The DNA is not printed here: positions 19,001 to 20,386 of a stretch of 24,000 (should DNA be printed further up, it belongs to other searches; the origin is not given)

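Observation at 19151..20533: Orphan two-gene module: RRE-fused, catalytically intact E1-like adenylyltransferase plus a 35-codon ORF ending in Asn (candidate microcin-C-like or novel E1-dependent RiPP)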

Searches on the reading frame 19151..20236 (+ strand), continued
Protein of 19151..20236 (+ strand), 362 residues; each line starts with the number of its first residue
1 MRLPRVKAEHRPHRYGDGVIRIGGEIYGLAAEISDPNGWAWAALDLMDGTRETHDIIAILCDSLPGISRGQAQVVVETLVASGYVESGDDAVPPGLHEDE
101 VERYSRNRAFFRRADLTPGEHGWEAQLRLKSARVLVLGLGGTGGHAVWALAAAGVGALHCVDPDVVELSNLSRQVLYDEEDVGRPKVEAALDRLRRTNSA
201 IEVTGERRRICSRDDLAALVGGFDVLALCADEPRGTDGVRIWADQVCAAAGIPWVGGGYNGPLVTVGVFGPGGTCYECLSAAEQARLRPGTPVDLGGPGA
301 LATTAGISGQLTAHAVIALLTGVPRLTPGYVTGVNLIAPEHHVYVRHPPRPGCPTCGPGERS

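Call 39: fold_search(model_id=the predicted structure, library=pdb)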
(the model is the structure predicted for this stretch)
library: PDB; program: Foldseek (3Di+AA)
matches with E <= 10: 1757; with E <= 0.001: 245
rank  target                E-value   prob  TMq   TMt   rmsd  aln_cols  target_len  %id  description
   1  3h9j_A                9.7e-25  1.00  0.71  0.75   5.5       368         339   23  Crystal structure of E. coli MccB + AMPCPP + SeMeT MccA (released 2009-06-16)
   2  3h9j_D                1.2e-24  1.00  0.70  0.75   5.8       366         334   23  Crystal structure of E. coli MccB + AMPCPP + SeMeT MccA (released 2009-06-16)
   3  3h9j_B                1.4e-24  1.00  0.69  0.74   5.7       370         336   24  Crystal structure of E. coli MccB + AMPCPP + SeMeT MccA (released 2009-06-16)
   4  3h5n_A                1.7e-24  1.00  0.71  0.76   5.5       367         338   24  Crystal structure of E. coli MccB + ATP (released 2009-06-16)
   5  3h5r_D                2.0e-24  1.00  0.71  0.77   5.5       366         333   23  Crystal structure of E. coli MccB + Succinimide (released 2009-06-16)
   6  3h9g_C                2.2e-24  1.00  0.72  0.75   5.4       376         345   23  Crystal structure of E. coli MccB + MccA-N7isoASN (released 2009-06-16)
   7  3h5r_A                2.7e-24  1.00  0.72  0.76   5.4       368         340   24  Crystal structure of E. coli MccB + Succinimide (released 2009-06-16)
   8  3h5n_D                3.0e-24  1.00  0.70  0.76   5.9       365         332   23  Crystal structure of E. coli MccB + ATP (released 2009-06-16)
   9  3h9g_A                3.2e-24  1.00  0.71  0.74   5.3       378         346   23  Crystal structure of E. coli MccB + MccA-N7isoASN (released 2009-06-16)
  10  3h5r_B                4.0e-24  1.00  0.69  0.75   5.8       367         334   24  Crystal structure of E. coli MccB + Succinimide (released 2009-06-16)
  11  3h9q_A                4.3e-24  1.00  0.72  0.76   5.3       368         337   24  Crystal structure of E. coli MccB + SeMet MccA (released 2009-06-16)
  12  3h5n_C                9.3e-24  1.00  0.71  0.76   5.6       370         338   23  Crystal structure of E. coli MccB + ATP (released 2009-06-16)
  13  3h9g_B                1.3e-23  1.00  0.69  0.73   5.6       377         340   23  Crystal structure of E. coli MccB + MccA-N7isoASN (released 2009-06-16)
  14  3h5a_A                1.5e-23  1.00  0.74  0.75   5.6       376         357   23  Crystal structure of E. coli MccB (released 2009-06-16)
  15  3h9j_C                1.6e-23  1.00  0.72  0.75   5.6       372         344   23  Crystal structure of E. coli MccB + AMPCPP + SeMeT MccA (released 2009-06-16)
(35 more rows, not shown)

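Call 40: search_solved_structures(query=window:19151-20236:+, max_evalue=1e-22, show_alignments=3)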
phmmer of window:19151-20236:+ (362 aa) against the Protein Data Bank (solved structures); distinct sequences matched with E-value up to 1e-22: 5.
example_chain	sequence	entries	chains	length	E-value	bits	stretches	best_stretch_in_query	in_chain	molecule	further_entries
1jw9_B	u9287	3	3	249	4.3e-28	101.7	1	122-357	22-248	MOLYBDOPTERIN BIOSYNTHESIS MOEB PROTEIN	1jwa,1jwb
5ff5_A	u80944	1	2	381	6.8e-25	91.1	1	4-204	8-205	PaaA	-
3h5n_A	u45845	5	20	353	7.2e-24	87.7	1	99-280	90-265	MccB protein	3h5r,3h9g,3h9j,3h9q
3h5a_A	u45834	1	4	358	7.4e-24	87.7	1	99-280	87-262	MccB protein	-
6om4_A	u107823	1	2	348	1.2e-23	87.1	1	99-280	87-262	MccB protein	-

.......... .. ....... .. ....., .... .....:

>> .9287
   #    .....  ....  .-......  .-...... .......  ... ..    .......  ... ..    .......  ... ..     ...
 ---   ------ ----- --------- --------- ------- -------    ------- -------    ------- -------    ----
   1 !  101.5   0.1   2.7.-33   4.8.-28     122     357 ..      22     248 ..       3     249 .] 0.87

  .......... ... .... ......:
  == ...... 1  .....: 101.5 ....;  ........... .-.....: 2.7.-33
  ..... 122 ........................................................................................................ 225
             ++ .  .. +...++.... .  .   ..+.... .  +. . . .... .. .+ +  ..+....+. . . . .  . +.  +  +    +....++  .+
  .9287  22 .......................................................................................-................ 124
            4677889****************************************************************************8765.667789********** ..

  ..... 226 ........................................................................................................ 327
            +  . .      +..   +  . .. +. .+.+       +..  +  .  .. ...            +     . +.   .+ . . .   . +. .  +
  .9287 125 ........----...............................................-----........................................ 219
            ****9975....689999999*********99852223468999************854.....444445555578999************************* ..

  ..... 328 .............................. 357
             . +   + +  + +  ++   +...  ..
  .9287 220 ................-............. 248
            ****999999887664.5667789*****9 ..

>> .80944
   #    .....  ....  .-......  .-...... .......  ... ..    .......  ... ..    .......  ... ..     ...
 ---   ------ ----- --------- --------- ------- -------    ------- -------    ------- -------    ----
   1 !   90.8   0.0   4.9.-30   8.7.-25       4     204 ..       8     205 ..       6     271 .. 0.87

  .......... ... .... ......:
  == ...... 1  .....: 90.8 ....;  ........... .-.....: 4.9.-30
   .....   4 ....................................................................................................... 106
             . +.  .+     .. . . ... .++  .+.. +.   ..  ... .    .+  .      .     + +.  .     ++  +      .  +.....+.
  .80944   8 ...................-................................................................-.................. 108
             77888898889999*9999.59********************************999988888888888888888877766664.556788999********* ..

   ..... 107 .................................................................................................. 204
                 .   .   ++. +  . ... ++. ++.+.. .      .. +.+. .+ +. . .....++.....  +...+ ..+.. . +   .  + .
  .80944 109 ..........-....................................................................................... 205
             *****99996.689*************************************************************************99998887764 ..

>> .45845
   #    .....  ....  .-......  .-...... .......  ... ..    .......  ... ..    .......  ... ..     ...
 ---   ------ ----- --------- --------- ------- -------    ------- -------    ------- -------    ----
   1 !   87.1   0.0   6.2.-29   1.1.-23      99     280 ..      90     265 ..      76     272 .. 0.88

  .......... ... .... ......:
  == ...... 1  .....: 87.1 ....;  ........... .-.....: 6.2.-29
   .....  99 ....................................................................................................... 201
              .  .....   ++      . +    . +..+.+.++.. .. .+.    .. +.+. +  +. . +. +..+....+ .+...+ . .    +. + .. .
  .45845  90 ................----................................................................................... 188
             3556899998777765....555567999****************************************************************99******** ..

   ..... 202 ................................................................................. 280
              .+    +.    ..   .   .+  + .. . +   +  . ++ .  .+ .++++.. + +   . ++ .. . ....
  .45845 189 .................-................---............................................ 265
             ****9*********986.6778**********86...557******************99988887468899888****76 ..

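Call 41: find_encoding_contigs(protein=P0002, flank=6000, max_places=2)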
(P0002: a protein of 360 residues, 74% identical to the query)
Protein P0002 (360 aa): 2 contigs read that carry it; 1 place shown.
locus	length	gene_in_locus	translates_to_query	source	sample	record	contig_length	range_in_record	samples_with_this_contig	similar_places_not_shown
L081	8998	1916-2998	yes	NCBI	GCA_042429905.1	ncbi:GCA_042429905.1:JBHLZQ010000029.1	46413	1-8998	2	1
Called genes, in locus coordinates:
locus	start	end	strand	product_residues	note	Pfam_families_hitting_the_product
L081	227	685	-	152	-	PF22381:Staph_reg_Sar_Rot (faint), PF01047:MarR, PF12802:MarR_2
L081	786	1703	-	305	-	PF00561:Abhydrolase_1, PF12146:Hydrolase_4, PF12697:Abhydrolase_6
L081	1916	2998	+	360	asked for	PF00899:ThiF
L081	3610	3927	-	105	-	-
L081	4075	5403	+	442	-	PF13560:HTH_31, PF01381:HTH_3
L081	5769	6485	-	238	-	PF02146:SIR2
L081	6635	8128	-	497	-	PF01970:TctA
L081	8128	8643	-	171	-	PF07331:TctB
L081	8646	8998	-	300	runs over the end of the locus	PF03401:TctC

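Call 42: find_encoding_contigs(protein=P0005, flank=6000, max_places=2)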
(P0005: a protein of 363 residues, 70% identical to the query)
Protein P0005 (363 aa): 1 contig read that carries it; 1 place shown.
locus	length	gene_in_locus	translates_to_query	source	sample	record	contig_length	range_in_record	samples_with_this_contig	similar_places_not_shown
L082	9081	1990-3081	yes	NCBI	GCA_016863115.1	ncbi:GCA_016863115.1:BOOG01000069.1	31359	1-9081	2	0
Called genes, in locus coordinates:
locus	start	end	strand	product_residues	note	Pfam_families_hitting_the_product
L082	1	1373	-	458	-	PF04389:Peptidase_M28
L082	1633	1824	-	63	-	-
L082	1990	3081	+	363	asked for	PF00899:ThiF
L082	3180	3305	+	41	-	-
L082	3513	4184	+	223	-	PF21806:DUF6879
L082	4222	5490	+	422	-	-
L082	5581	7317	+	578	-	PF07969:Amidohydro_3, PF01979:Amidohydro_1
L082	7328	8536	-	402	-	-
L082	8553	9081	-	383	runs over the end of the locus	PF13421:Band_7_1, PF01145:Band_7, PF14237:GYF_2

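Call 44: find_encoding_contigs(protein=P0003, flank=6000, max_places=2)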
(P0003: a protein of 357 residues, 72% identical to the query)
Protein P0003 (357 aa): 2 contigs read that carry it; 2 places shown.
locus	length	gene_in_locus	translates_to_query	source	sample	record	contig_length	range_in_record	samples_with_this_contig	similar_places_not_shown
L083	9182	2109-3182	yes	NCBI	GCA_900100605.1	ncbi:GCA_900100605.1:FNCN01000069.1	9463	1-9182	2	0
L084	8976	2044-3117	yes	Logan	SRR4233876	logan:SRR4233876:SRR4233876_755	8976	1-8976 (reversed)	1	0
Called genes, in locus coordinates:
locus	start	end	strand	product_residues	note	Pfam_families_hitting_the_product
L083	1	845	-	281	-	PF13472:Lipase_GDSL_2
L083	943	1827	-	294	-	PF00561:Abhydrolase_1, PF12146:Hydrolase_4 (weak), PF08386:Abhydrolase_4 (faint)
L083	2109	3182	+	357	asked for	PF00899:ThiF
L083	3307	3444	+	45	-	-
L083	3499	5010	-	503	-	PF01970:TctA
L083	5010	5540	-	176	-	PF07331:TctB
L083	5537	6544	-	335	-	PF03401:TctC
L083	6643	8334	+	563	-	PF17203:sCache_3_2, PF14689:SPOB_a, PF13581:HATPase_c_2 (weak), PF02518:HATPase_c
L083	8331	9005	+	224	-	PF00072:Response_reg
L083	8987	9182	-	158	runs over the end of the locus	PF00072:Response_reg (weak), PF08281:Sigma70_r4_2 (weak), PF00196:GerE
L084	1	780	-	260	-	?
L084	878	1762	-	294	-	PF00561:Abhydrolase_1, PF12146:Hydrolase_4 (weak), PF08386:Abhydrolase_4 (faint)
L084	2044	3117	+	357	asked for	PF00899:ThiF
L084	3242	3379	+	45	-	-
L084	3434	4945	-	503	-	PF01970:TctA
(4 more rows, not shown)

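Call 45: find_encoding_contigs(protein=P0006, flank=6000, max_places=2)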
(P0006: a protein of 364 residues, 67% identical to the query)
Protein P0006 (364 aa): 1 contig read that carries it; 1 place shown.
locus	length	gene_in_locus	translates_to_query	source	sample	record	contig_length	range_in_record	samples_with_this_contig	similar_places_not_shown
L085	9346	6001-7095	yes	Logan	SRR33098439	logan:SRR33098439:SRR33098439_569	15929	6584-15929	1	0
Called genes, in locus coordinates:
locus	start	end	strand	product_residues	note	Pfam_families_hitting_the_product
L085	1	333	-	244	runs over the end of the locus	-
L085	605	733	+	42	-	PF17831:PDH_E1_M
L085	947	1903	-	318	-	PF01145:Band_7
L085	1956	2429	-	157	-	-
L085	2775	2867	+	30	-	-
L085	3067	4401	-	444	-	-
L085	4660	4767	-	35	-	-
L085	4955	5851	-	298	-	PF26340:DNA-SBD_ScoMcrA, PF13391:HNH_2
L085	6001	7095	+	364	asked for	PF00899:ThiF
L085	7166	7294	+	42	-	-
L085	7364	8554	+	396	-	-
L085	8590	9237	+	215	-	PF21806:DUF6879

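Call 47: find_homologous_proteins(query=L002:6394-7581:+, max_evalue=0.00001)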
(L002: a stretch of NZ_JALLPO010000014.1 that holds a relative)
Query L002:6394-7581:+ (396 aa): 871 proteins with E <= 0.00001 among 8000 candidates; the best 120 are listed.
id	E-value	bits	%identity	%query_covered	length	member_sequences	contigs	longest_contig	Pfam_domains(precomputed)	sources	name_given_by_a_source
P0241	1.6e-253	859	100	100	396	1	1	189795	-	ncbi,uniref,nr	ncbi:hypothetical protein [Sphaerisporangium perillae]|uniref:hypothetical protein n=1 Tax=Sphaerisp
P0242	5.6e-201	686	79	100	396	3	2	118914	-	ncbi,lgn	-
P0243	1.0e-199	682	79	100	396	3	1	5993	-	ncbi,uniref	ncbi:hypothetical protein AB0M95_40500 [Sphaerisporangium sp. NPDC051017]|uniref:hypothetical protei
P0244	5.7e-196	670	77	100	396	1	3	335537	-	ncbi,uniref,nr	ncbi:hypothetical protein Sme01_15400 [Sphaerisporangium melleum]|uniref:PqqD family protein n=1 Tax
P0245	7.3e-151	521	66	97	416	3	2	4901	-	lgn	-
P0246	4.6e-146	505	63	98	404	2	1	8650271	-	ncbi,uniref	ncbi:hypothetical protein ACQPZZ_27940 [Microbispora sp. CA-135349]|uniref:hypothetical protein n=1 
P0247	5.8e-145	502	63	97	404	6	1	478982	-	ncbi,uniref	ncbi:hypothetical protein AB0C14_06680 [Microbispora hainanensis]|uniref:hypothetical protein n=1 Ta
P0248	2.3e-144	500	63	97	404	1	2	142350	-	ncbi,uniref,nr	ncbi:hypothetical protein [Microbispora hainanensis]|uniref:PqqD family protein n=1 Tax=Microbispora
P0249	5.9e-143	495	62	96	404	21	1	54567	-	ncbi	-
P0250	1.4e-142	494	63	98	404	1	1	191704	-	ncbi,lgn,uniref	ncbi:hypothetical protein [Microbispora sp. NPDC049125]|uniref:hypothetical protein n=1 Tax=Microbis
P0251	3.6e-142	493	62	97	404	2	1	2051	-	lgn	-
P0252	9.5e-139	481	60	98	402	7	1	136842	-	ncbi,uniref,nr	ncbi:hypothetical protein DI270_015500 [Microbispora triticiradicis]|uniref:PqqD family protein n=1 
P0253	9.7e-139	481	60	97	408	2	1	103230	-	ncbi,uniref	ncbi:hypothetical protein ACFHYQ_23965 [Sphaerimonospora cavernae]|uniref:PqqD family protein n=1 Ta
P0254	7.6e-136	472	59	95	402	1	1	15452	-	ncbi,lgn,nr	ncbi:MAG: hypothetical protein IRZ07_08775 [Microbispora sp.]|nr:hypothetical protein [Microbispora 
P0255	8.5e-136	472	60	99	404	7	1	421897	-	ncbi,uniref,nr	ncbi:hypothetical protein F5972_23685 [Microbispora cellulosiformans]|uniref:PqqD family protein n=1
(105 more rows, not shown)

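Call 70: search_protein_families(library=ncbifam, proteins=[L002:6394-7581:+, L011:3405-4652:-, L026:7367-7972:+], max_evalue=0.001)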
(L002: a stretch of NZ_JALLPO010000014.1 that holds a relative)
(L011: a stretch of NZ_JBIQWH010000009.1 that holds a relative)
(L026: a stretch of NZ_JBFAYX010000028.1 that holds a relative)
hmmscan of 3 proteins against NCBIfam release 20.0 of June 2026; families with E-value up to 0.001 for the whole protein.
L002:6394-7581:+ (396 aa): 0 families

L011:3405-4652:- (416 aa): 0 families

L026:7367-7972:+ (202 aa): 0 families

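Call 84: search_protein_families(library=padloc, proteins=[window:19151-20236:+], max_evalue=0.001)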
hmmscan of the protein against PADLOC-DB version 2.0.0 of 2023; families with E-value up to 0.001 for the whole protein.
window:19151-20236:+ (362 aa): 28 families (the best 25 are shown)
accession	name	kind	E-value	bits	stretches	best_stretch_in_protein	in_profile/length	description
PDLC00829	E1-E2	-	4e-16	57.2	1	128-231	168-271/426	E1-E2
PDLC00828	E1-E2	-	5.8e-15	53.5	1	128-226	172-270/431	E1-E2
PDLC00847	E1-E2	-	5.3e-14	49.5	1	128-257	283-407/523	E1-E2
PDLC00832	E1-E2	-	2.9e-13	46.9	1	128-204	335-410/588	E1-E2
PDLC00836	E1-E2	-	1.2e-12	45.3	1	104-208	312-418/602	E1-E2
PDLC00856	E1-E2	-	2.2e-12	44.3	1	129-210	320-400/573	E1-E2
PDLC00855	E1-E2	-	2.3e-12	44.8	1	125-212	296-382/579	E1-E2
PDLC00840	E1-E2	-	8.4e-12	42.9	1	128-210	210-292/458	E1-E2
PDLC00843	E1-E2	-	1.4e-10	38.3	1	125-218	312-404/575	E1-E2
PDLC00844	E1-E2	-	2.3e-10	37.7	1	127-226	272-371/489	E1-E2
PDLC00837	E1-E2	-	1.1e-09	35.6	1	127-210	321-407/593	E1-E2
PDLC00848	E1-E2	-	1.2e-09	35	1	126-226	369-469/607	E1-E2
PDLC00851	E1-E2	-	4.4e-09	33.7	1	128-204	237-312/491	E1-E2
PDLC00857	E1-E2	-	2.9e-08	30.7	1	130-210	345-424/589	E1-E2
PDLC00839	E1-E2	-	4.4e-08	29.8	1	128-226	367-465/602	E1-E2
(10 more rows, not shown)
